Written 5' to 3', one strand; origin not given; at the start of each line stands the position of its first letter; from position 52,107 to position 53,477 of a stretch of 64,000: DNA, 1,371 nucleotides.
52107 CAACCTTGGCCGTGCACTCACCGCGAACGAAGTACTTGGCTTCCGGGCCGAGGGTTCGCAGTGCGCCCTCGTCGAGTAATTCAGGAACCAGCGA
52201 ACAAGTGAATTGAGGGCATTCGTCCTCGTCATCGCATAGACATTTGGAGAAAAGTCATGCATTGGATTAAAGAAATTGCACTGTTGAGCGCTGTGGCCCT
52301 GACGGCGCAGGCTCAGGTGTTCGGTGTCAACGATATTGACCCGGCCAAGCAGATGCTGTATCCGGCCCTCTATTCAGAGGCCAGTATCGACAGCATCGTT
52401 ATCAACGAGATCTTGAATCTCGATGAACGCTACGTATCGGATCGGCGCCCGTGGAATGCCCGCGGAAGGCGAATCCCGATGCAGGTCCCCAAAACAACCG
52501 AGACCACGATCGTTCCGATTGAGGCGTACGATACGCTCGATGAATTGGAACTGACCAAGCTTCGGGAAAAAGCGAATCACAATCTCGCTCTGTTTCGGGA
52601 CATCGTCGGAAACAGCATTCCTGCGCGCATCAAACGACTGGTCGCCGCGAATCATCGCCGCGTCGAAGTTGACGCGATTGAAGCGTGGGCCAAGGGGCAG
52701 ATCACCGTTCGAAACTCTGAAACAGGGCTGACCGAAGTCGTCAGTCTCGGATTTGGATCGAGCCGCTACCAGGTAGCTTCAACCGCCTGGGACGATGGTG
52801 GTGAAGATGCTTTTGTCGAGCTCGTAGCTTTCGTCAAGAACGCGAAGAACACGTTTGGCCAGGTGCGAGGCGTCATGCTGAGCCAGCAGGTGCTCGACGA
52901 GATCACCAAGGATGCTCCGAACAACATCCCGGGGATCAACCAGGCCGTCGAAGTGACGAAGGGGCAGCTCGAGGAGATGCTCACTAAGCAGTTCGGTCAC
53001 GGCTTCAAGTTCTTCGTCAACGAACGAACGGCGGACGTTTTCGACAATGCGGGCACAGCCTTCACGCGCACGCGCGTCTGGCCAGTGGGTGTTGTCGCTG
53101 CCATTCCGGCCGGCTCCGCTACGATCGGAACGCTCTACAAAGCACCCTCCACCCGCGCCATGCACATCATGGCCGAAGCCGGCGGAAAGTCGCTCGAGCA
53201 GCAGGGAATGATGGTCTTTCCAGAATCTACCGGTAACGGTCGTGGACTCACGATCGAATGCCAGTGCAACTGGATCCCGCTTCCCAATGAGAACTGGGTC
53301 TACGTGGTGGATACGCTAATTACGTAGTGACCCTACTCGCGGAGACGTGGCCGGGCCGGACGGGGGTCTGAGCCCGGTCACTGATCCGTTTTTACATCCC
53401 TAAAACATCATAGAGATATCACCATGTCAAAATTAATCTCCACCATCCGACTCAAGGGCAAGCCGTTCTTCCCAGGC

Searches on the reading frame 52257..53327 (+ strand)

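Call 102: search_protein_families(library=phrogs, proteins=[window:52257-53327:+], max_evalue=0.001)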
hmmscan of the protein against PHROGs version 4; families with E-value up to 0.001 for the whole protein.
window:52257-53327:+ (356 aa): 1 family
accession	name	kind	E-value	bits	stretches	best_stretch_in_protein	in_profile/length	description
phrog_29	-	head and packaging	2.5e-10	41.1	1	95-344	110-348/439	major head protein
